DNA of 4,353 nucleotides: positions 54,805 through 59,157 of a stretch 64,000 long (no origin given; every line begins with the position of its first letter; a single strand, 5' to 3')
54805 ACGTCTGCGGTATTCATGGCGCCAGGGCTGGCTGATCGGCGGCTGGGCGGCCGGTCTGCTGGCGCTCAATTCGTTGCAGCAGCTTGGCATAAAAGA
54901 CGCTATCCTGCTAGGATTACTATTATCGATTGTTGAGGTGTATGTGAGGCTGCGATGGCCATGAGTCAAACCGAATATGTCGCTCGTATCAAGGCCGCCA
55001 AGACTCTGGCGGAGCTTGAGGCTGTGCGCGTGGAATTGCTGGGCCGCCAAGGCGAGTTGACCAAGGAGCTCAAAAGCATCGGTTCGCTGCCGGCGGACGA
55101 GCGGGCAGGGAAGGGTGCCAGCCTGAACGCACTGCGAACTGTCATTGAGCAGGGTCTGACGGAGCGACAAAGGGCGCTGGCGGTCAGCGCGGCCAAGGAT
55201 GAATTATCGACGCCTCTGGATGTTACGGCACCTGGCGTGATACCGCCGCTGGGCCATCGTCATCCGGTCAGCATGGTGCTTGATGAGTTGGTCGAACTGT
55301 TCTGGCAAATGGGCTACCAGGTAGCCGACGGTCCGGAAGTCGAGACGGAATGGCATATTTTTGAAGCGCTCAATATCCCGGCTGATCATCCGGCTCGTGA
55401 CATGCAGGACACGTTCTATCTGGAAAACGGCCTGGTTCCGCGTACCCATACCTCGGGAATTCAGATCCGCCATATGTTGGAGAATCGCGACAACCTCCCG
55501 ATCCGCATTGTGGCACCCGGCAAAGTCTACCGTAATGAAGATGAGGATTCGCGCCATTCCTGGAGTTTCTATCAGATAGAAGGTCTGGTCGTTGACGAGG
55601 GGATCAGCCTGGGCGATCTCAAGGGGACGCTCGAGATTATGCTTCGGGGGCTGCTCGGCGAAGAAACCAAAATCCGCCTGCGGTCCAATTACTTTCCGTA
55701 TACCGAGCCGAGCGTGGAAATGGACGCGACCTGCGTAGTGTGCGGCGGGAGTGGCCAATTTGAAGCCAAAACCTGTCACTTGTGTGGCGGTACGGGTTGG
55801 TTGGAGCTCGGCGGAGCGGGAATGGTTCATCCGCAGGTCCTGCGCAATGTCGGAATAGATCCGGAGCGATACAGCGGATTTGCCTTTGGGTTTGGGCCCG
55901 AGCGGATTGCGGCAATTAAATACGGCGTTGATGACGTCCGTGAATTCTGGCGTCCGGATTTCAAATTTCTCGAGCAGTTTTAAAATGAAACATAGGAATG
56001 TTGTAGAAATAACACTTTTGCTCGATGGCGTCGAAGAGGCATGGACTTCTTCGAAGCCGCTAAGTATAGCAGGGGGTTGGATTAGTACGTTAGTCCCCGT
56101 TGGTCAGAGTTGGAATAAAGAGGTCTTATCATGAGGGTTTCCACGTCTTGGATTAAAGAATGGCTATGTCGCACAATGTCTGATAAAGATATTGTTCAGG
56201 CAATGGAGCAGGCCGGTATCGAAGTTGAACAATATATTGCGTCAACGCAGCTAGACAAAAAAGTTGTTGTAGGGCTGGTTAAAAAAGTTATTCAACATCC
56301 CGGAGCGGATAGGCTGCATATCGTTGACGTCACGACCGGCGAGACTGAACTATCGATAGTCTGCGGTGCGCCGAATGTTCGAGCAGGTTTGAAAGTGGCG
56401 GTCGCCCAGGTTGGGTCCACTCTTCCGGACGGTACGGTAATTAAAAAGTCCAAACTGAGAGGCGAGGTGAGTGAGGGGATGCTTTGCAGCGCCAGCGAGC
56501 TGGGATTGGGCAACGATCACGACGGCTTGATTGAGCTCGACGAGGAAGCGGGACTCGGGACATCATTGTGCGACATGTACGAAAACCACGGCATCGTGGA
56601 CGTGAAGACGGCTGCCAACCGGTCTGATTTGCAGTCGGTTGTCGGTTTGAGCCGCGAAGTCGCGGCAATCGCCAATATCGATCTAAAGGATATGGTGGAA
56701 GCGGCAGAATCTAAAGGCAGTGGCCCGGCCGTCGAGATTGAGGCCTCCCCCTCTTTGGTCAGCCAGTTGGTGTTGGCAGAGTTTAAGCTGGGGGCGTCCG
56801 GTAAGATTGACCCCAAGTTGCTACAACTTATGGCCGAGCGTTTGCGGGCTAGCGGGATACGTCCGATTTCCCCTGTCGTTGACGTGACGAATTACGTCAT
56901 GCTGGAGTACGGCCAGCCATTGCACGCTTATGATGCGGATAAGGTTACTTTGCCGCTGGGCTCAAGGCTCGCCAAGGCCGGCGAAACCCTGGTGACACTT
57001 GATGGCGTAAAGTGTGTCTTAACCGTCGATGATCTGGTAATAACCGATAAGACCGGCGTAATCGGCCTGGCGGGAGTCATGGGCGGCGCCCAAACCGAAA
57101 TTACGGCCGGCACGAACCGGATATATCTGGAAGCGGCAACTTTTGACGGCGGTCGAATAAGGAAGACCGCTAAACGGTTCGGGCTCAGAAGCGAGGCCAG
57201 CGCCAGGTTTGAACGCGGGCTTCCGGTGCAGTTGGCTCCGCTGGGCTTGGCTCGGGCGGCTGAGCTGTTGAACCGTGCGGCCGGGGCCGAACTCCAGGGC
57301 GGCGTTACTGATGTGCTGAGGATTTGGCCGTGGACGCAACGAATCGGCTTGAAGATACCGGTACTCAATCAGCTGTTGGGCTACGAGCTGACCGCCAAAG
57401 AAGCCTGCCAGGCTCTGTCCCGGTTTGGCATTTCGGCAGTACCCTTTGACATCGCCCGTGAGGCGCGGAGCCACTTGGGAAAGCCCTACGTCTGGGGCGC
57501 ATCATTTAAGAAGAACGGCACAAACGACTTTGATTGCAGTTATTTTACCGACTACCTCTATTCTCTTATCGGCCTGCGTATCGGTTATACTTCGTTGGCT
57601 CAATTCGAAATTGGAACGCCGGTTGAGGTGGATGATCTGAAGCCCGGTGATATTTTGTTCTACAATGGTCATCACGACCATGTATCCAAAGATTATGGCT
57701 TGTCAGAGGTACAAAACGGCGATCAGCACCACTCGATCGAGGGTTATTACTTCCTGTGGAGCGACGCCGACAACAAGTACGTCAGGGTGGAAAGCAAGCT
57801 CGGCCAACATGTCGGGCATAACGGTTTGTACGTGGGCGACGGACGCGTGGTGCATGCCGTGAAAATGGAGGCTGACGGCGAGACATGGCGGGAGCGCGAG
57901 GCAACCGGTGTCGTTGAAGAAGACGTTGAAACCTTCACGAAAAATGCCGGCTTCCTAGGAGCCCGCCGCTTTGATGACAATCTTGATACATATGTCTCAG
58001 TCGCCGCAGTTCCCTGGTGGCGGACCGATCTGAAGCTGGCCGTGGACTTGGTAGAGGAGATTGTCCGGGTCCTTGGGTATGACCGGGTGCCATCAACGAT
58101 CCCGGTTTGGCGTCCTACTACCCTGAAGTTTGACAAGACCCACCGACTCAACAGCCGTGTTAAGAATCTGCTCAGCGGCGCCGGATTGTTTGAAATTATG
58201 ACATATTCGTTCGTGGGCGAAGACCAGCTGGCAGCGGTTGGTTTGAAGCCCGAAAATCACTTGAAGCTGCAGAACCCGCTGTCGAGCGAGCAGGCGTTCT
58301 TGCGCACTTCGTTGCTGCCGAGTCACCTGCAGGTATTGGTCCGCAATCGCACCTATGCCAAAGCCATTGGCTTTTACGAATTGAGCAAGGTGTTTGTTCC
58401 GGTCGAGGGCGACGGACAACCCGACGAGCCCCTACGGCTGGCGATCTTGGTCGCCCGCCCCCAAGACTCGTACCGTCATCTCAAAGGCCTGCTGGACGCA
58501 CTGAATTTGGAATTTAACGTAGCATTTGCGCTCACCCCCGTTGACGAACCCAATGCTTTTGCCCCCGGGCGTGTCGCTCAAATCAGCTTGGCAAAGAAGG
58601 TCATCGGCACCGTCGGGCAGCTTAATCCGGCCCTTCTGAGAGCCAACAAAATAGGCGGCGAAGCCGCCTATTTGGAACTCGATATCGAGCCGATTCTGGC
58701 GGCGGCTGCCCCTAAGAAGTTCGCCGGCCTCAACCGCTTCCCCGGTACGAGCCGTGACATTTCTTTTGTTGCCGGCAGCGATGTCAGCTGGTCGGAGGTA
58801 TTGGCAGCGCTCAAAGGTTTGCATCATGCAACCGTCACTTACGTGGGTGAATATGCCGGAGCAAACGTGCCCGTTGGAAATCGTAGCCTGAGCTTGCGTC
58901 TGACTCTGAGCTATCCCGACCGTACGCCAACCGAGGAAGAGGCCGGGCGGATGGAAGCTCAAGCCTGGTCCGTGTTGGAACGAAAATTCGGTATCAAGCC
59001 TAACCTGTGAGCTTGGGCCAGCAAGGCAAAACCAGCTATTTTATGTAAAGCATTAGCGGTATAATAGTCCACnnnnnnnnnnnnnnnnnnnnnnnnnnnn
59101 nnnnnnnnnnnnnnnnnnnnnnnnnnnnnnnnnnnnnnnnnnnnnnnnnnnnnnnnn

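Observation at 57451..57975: NlpC/P60 cysteine-peptidase-like domain inserted inside PheT (PheRS beta subunit)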

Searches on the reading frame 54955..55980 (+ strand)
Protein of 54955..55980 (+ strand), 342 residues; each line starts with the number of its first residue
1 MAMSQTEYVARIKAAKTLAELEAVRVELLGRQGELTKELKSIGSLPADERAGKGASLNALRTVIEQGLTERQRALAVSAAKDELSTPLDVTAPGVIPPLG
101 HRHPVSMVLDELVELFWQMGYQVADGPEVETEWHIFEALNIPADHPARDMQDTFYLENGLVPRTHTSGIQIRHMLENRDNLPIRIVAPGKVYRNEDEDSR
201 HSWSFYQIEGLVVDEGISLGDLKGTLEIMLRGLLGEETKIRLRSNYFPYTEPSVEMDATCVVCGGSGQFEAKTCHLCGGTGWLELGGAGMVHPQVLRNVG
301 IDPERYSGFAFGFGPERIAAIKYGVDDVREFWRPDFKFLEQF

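Call 3: search_protein_families(library=pfam, proteins=[window:54955-55980:+], max_evalue=0.01)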
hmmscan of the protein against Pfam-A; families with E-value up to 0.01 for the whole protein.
window:54955-55980:+ (342 aa): 3 families
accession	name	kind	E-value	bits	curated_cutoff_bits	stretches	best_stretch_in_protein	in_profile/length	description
PF01409.25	tRNA-synt_2d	-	2e-94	316.1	19.8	1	88-342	2-246/246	tRNA synthetases class II core domain (F)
PF02912.23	Phe_tRNA-synt_N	-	2.3e-16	59.9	22.3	1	16-82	1-67/69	Aminoacyl tRNA synthetase class II, N-terminal domain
PF00684.25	DnaJ_CXXCXGXG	-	0.0037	17.9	32.7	1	254-281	38-65/65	DnaJ central domain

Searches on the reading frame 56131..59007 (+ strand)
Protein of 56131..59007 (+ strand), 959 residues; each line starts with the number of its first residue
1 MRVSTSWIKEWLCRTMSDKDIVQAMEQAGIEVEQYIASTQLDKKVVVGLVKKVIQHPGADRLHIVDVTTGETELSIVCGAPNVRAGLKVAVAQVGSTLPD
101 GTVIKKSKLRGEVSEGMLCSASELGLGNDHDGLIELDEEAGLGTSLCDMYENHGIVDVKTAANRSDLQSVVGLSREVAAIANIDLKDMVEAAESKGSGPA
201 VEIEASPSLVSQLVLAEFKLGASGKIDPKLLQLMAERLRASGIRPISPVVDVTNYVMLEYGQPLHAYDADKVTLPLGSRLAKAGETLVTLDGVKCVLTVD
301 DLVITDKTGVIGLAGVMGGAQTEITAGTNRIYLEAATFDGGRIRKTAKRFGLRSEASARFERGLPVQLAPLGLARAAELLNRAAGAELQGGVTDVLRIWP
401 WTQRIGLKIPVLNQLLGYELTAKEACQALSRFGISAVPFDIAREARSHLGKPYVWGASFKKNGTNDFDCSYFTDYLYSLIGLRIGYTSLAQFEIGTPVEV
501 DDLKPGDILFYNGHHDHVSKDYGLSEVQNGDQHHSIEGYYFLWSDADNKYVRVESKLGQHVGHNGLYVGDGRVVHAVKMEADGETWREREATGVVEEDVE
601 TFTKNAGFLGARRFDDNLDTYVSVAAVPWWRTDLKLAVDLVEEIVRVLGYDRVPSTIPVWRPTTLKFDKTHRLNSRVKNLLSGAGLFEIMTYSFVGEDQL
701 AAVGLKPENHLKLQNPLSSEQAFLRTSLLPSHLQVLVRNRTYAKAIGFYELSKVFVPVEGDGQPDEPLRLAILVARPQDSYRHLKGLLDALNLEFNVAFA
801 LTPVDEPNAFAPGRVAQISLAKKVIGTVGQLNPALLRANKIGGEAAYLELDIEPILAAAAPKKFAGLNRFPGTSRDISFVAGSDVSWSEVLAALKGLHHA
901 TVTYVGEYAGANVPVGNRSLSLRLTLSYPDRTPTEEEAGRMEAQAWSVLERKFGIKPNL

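Call 3: search_protein_families(library=pfam, proteins=[window:56131-59007:+], max_evalue=0.01)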
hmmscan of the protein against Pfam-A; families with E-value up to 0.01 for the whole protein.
window:56131-59007:+ (959 aa): 6 families
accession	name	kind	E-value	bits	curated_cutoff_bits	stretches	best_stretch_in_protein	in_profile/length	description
PF03483.22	B3_4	-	2.4e-55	187.3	29.3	1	232-385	21-174/174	B3/4 domain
PF17759.6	tRNA_synthFbeta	-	2.2e-43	148.7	22.4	1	654-852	2-214/214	Phenylalanyl tRNA synthetase beta chain CLM domain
PF01588.26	tRNA_bind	-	1.4e-20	73.6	27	1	45-144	1-95/96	Putative tRNA binding domain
PF00877.26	NLPC_P60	-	4e-12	46.5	23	1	450-518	1-68/105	NlpC/P60 family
PF03484.21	B5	-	4.8e-12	46.3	28.6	1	624-650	41-67/67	tRNA synthetase B5 domain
PF03147.19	FDX-ACB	-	2.3e-11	44.4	31.1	1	869-956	2-92/94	Ferredoxin-fold anticodon binding domain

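Call 4: search_protein_families(library=ncbifam, proteins=[window:56131-59007:+], max_evalue=0.01)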
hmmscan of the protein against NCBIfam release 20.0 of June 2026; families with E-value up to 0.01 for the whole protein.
window:56131-59007:+ (959 aa): 14 families
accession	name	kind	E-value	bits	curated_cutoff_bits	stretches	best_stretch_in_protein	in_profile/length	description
TIGR00472.1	pheT_bact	equivalog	1.8e-181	605.3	402.65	2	1-437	1-440/798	phenylalanine--tRNA ligase subunit beta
NF001882.0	PRK00629.5-4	equivalog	6.1e-59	200.1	527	2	3-367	3-365/725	phenylalanine--tRNA ligase subunit beta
NF045760.1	YtpR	equivalog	3.5e-39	134.6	100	1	25-145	63-184/185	YtpR family tRNA-binding protein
TIGR00471.1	pheT_arch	equivalog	4.8e-29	101.2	282.65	1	623-854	318-549/551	phenylalanine--tRNA ligase subunit beta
NF045867.1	PheT_Nterm_rel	equivalog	2.2e-16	60.3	120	1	38-126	82-170/171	TyrS-associated PheT N-terminal domain-related protein TapR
NF038345.1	wall_hydro_RipC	exception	2.7e-12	46.8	425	1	444-518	257-327/362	peptidoglycan hydrolase RipC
NF010495.0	PRK13914.1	equivalog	7.4e-12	45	647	1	434-512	362-436/481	invasion associated endopeptidase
NF001879.0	PRK00629.5-1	equivalog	6.3e-11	41.5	840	1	15-186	16-192/718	phenylalanine--tRNA ligase subunit beta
NF033742.1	NlpC_p60_RipB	exception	3.1e-08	33.5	335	1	432-518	72-167/206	NlpC/P60 family peptidoglycan endopeptidase RipB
NF046048.1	NlpC_P60_DIP1281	equivalog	1e-05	24.6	517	1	467-518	498-550/587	DIP1281 family NlpC/P60 protein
NF033741.1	NlpC_p60_RipA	exception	2.6e-05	23.5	625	1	433-513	324-412/457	NlpC/P60 family peptidoglycan endopeptidase RipA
NF007492.0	PRK10089.1-1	equivalog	2.9e-05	23.9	150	1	45-121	14-86/110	tRNA-binding protein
NF033743.1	NlpC_inact_RipD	exception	0.00061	19.3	215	1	450-512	76-138/181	NlpC/P60 family peptidoglycan-binding protein RipD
NF008900.0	PRK12267.1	equivalog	0.003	16.1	598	1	26-140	533-641/648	methionine--tRNA ligase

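Call 7: find_homologous_proteins(query=window:56131-59007:+, max_evalue=1e-10)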
Query window:56131-59007:+ (959 aa): 7999 proteins with E <= 1e-10 among 8000 candidates; the best 120 are listed.
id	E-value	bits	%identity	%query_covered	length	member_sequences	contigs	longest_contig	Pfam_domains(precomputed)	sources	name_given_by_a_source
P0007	0.0e+0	2115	100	98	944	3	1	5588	PF03483.23,PF03147.20,PF00877.26,PF03484.22,PF17759.7,PF01588.27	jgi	-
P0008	0.0e+0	1890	86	100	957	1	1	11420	PF03483.23,PF03147.20,PF00877.26,PF03484.22,PF17759.7,PF01588.27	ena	-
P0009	0.0e+0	1726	80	98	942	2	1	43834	PF03483.23,PF03147.20,PF00877.26,PF03484.22,PF17759.7,PF01588.27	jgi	jgi:phenylalanyl-tRNA synthetase beta subunit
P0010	0.0e+0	1602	73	100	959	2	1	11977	PF03483.23,PF03147.20,PF00877.26,PF03484.22,PF17759.7,PF01588.27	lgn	-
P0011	0.0e+0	1338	64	100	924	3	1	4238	PF03483.23,PF03147.20,PF00877.26,PF03484.22,PF17759.7,PF01588.27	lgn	-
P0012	0.0e+0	1097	54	100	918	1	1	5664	PF03483.23,PF03147.20,PF00877.26,PF03484.22,PF17759.7,PF01588.27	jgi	jgi:phenylalanyl-tRNA synthetase beta subunit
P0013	0.0e+0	1071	54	99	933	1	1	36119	PF03483.23,PF03147.20,PF00877.26,PF03484.22,PF17759.7,PF01588.27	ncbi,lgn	-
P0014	0.0e+0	1070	54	99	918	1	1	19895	PF03483.23,PF03147.20,PF00877.26,PF03484.22,PF17759.7,PF01588.27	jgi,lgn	jgi:phenylalanyl-tRNA synthetase beta subunit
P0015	0.0e+0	1067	53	99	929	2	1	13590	PF03483.23,PF00877.26,PF03484.22,PF17759.7,PF01588.27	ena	-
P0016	0.0e+0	1035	52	100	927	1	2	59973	PF03483.23,PF03147.20,PF00877.26,PF03484.22,PF17759.7,PF01588.27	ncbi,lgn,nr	ncbi:MAG TPA: phenylalanine--tRNA ligase beta subunit-related protein [Candidatus Saccharimonadia ba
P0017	0.0e+0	1029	51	100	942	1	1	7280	PF03483.23,PF03147.20,PF00877.26,PF03484.22,PF17759.7,PF01588.27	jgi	jgi:phenylalanyl-tRNA synthetase beta subunit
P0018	0.0e+0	1027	52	100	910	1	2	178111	PF03483.23,PF03147.20,PF00877.26,PF03484.22,PF17759.7,PF01588.27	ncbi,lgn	-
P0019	0.0e+0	1022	54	96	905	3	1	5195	PF03483.23,PF03147.20,PF00877.26,PF03484.22,PF17759.7,PF01588.27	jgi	jgi:phenylalanyl-tRNA synthetase beta subunit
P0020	0.0e+0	1018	52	99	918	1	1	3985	PF03483.23,PF03147.20,PF00877.26,PF03484.22,PF17759.7,PF01588.27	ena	-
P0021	0.0e+0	1015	51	100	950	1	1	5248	PF03483.23,PF03147.20,PF00877.26,PF03484.22,PF17759.7,PF01588.27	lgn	-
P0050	7.4e-267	906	61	46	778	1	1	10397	PF03483.23,PF03147.20,PF03484.22,PF17759.7,PF01588.27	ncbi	-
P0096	1.3e-226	773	53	46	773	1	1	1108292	PF03483.23,PF03147.20,PF03484.22,PF17759.7,PF01588.27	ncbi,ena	-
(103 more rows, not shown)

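Call 72: fold_search(model_id=the predicted structure, library=pdb)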
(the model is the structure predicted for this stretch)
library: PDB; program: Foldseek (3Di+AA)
matches with E <= 10: 1349; with E <= 0.001: 641
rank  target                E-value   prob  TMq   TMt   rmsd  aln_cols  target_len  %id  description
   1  4p71_A                1.8e-73  1.00  0.60  0.71   7.9       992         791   26  Apo PheRS from P. aeuriginosa (released 2014-06-25)
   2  9a5b_B                3.8e-73  1.00  0.56  0.65   8.7       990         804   27  Integrative model of SYFA-SYFB by crosslinking MS and deep learning (released 2024-09-18)
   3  6oz5_B                9.2e-72  1.00  0.57  0.66   8.7       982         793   27  Escherichia coli tRNA synthetase in complex with compound 3 (released 2020-11-18)
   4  6oz5_D                7.8e-71  1.00  0.58  0.68   8.3       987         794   27  Escherichia coli tRNA synthetase in complex with compound 3 (released 2020-11-18)
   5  6p8t_E                1.9e-69  1.00  0.61  0.71   8.1       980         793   24  Acinetobacter baumannii tRNA synthetase in complex with compound 1 (released 2020-11-18)
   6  7k98_B                2.1e-68  1.00  0.58  0.65   8.9      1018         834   23  Preaminoacylation complex of M. tuberculosis PheRS with cognate precursor tRNA and 5'-O-(N-phenylalanyl)sulfamoyl-aden (released 2021-05-12)
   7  7k98_E                3.5e-68  1.00  0.58  0.65   8.9      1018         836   23  Preaminoacylation complex of M. tuberculosis PheRS with cognate precursor tRNA and 5'-O-(N-phenylalanyl)sulfamoyl-aden (released 2021-05-12)
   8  7db7_B                4.8e-67  1.00  0.58  0.65   9.0      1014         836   23  Crystal structure of Mycobacterium tuberculosis phenylalanyl-tRNA synthetase in complex with compound GDI05-001 (released 2021-01-13)
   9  7k9m_B                1.9e-66  1.00  0.57  0.64   9.0      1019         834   23  Crystal structure of the complex of M. tuberculosis PheRS with cognate precursor tRNA and 5'-O-(N-phenylalanyl)sulfamo (released 2021-05-12)
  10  2rhq_B                2.1e-66  1.00  0.60  0.71   7.6       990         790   25  PheRS from Staphylococcus haemolyticus- rational protein engineering and inhibitor studies (released 2007-11-06)
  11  7db8_B                7.1e-66  1.00  0.58  0.65   8.9      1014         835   23  Crystal structure of Mycobacterium tuberculosis phenylalanyl-tRNA synthetase in complex with compound PF-3845 (released 2021-01-13)
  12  7ka0_B                2.0e-65  1.00  0.58  0.65   8.7      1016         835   23  Crystal structure of the complex of M. tuberculosis PheRS with cognate precursor tRNA and phenylalanine (released 2021-05-12)
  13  7daw_B                9.3e-65  1.00  0.59  0.66   8.6      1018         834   23  Crystal structure of Mycobacterium tuberculosis phenylalanyl-tRNA synthetase (released 2021-01-13)
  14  1pys_B                1.2e-64  1.00  0.56  0.67   9.1       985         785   26  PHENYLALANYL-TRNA SYNTHETASE FROM THERMUS THERMOPHILUS (released 1997-11-19)
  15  6p8t_A                3.9e-64  1.00  0.59  0.69   8.3       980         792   24  Acinetobacter baumannii tRNA synthetase in complex with compound 1 (released 2020-11-18)
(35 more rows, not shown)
